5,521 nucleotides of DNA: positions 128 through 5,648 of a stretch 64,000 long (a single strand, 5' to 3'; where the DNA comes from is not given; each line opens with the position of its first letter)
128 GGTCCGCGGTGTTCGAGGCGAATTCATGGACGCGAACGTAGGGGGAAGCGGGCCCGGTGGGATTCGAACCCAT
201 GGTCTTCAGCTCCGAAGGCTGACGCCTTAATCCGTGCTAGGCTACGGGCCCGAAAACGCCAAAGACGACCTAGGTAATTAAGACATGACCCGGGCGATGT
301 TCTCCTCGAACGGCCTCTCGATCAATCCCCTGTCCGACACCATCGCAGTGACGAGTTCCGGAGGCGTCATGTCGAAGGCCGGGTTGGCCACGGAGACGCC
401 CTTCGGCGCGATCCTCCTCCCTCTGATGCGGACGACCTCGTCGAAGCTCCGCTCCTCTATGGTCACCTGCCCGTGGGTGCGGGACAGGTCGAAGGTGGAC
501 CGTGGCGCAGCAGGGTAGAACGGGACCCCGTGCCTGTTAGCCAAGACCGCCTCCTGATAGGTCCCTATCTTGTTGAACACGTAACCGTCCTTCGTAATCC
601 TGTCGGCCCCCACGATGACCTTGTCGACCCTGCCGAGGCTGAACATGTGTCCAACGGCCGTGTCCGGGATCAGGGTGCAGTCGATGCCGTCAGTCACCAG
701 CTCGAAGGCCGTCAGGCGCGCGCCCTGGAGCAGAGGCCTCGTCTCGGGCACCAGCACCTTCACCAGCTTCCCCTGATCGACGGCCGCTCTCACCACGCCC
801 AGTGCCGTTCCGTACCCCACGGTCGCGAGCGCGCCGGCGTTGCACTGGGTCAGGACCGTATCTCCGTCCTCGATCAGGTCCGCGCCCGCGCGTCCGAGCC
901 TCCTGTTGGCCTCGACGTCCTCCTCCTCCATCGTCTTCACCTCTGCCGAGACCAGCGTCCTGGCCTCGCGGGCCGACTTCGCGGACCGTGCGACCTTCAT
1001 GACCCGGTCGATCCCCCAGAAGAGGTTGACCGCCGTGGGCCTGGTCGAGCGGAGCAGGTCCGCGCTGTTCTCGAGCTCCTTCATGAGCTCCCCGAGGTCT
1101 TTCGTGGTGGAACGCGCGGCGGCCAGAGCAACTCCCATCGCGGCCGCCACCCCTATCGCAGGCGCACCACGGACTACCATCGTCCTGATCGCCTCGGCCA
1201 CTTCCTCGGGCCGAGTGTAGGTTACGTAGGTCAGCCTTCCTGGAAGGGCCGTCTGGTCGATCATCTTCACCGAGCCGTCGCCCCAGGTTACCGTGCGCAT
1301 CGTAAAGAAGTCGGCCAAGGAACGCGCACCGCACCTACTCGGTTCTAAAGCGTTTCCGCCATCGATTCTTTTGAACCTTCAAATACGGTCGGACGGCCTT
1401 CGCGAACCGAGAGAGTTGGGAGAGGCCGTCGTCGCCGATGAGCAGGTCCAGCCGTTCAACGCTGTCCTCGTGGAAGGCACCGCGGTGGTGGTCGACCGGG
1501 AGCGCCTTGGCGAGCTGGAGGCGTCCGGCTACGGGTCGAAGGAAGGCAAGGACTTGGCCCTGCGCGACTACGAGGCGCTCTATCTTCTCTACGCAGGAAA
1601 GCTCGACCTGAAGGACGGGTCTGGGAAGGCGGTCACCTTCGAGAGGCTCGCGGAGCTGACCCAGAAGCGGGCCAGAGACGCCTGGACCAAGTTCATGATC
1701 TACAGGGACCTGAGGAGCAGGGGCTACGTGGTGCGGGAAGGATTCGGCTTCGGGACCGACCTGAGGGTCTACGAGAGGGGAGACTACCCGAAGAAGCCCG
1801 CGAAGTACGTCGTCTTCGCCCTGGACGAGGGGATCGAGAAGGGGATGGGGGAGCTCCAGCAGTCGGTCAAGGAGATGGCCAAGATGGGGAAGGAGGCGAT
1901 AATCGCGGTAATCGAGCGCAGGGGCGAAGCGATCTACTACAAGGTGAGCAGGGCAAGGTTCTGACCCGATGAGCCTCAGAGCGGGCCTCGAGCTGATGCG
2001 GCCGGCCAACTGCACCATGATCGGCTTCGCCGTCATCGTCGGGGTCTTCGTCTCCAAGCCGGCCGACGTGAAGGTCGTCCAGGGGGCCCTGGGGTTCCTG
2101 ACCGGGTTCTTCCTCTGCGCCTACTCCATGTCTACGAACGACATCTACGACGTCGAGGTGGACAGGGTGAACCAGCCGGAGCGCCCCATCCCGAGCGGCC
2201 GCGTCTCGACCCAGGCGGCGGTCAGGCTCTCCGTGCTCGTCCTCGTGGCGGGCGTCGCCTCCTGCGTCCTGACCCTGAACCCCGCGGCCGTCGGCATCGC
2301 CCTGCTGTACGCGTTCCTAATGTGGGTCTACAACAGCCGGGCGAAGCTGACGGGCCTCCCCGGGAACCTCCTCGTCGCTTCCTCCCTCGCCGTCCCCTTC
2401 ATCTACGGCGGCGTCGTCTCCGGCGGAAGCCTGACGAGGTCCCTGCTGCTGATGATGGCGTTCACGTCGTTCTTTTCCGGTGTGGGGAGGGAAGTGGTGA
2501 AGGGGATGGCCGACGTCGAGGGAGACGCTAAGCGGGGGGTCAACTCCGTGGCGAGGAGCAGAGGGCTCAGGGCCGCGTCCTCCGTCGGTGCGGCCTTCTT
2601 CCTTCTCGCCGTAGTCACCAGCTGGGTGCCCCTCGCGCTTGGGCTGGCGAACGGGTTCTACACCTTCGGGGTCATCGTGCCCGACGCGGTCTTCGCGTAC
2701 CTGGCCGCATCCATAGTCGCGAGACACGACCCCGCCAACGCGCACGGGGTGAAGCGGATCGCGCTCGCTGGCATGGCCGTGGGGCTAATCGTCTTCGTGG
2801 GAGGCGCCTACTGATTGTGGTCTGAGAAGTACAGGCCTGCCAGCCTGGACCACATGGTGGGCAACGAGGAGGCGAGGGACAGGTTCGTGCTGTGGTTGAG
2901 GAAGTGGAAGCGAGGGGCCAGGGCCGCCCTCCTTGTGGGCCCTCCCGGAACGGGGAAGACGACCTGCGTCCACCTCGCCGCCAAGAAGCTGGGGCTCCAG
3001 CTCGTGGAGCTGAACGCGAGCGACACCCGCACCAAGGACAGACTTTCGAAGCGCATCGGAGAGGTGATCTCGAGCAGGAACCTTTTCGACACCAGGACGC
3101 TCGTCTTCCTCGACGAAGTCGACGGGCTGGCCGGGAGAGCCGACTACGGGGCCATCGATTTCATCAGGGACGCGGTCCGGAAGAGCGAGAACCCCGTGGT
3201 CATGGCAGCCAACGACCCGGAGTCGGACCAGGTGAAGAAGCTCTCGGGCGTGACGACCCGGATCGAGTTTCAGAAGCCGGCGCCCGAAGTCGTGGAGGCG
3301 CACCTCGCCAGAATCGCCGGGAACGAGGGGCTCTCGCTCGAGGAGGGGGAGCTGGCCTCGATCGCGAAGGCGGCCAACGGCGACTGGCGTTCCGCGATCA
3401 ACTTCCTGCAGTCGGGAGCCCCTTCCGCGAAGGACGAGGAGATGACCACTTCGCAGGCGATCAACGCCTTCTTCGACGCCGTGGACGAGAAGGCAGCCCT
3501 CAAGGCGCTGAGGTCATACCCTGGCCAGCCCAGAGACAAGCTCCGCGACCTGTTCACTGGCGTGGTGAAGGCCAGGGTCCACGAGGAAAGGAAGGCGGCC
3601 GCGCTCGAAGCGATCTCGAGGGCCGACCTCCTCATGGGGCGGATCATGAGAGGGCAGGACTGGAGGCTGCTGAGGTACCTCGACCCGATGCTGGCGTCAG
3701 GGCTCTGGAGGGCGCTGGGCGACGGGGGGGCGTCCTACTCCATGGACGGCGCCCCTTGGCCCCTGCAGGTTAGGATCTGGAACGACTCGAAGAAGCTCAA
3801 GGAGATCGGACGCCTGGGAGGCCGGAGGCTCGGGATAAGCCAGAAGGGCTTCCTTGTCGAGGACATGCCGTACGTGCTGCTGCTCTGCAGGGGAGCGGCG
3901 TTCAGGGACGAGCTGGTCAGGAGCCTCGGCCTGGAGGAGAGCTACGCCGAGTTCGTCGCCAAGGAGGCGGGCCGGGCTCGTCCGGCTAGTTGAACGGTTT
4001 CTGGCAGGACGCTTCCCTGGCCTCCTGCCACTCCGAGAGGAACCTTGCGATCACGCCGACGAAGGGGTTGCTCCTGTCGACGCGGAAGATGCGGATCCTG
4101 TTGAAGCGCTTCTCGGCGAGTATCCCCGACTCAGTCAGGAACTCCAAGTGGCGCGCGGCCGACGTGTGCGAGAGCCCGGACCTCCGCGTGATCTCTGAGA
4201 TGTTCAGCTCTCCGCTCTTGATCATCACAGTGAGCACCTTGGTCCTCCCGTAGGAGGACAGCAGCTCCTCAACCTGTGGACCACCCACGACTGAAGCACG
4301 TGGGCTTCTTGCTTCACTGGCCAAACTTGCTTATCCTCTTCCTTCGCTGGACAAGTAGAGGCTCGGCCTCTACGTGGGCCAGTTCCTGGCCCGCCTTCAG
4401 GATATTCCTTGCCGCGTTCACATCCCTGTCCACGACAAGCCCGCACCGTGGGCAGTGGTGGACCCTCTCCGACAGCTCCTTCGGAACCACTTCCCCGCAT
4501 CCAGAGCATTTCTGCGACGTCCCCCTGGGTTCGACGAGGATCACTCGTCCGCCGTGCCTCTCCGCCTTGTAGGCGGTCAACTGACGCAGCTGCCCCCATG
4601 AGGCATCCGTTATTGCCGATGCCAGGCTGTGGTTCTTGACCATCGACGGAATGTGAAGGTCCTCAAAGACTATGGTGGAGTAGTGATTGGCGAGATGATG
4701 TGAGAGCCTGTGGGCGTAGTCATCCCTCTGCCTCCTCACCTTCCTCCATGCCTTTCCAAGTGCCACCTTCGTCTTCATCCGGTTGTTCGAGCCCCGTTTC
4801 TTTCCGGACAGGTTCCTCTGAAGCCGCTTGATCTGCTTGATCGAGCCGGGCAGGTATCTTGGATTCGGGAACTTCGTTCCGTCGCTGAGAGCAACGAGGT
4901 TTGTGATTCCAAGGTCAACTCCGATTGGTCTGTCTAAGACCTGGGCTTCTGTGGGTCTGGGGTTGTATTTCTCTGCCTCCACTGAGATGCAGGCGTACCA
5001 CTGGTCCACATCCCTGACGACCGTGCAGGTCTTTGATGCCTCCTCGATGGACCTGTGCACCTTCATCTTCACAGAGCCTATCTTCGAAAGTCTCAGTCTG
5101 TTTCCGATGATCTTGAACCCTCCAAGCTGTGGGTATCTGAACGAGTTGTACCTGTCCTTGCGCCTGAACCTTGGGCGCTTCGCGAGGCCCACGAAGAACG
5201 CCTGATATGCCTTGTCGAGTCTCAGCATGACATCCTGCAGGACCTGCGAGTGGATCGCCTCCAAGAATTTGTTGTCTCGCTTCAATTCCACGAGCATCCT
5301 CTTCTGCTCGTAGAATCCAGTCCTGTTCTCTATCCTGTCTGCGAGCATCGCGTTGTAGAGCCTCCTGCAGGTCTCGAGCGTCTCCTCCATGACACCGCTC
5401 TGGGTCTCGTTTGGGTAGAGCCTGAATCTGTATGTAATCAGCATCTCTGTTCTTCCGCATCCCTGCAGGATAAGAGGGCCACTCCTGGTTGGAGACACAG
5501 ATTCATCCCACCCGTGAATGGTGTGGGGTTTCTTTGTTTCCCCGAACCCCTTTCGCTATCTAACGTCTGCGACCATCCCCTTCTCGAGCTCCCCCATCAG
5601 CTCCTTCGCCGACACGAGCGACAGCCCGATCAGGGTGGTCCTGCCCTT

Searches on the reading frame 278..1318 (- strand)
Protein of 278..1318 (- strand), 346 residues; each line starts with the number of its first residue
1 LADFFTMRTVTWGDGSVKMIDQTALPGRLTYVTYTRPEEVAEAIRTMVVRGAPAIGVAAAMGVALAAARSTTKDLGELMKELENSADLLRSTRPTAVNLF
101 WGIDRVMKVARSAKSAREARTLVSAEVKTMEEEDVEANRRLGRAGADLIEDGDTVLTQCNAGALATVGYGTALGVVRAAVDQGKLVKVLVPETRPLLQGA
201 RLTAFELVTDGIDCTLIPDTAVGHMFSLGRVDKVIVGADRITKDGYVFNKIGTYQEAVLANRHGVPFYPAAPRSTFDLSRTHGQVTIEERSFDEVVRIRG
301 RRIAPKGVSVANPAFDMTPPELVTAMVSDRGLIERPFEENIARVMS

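Call 104: search_protein_families(library=pfam, proteins=[window:278-1318:-], max_evalue=0.001)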
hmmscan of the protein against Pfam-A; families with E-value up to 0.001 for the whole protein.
window:278-1318:- (346 aa): 1 family
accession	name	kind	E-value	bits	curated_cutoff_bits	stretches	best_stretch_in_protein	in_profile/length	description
PF01008.23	IF-2B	-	2.4e-88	296.4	22.4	1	49-334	2-279/280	Initiation factor 2 subunit family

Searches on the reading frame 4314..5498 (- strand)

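Call 104: search_protein_families(library=pfam, proteins=[window:4314-5498:-], max_evalue=0.001)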
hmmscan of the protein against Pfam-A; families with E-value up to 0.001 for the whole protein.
window:4314-5498:- (394 aa): 3 families
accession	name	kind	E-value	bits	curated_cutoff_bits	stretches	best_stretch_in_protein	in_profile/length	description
PF07282.18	Cas12f1-like_TNB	-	3.3e-25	88.5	26.3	1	301-366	1-60/60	Cas12f1-like, TNB domain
PF01385.25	OrfB_IS605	-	6.4e-23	81.7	30.5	1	191-289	18-119/120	Probable transposase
PF12323.14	HTH_OrfB_IS605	-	1.1e-10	41.2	21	1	19-58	1-41/47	Helix-turn-helix domain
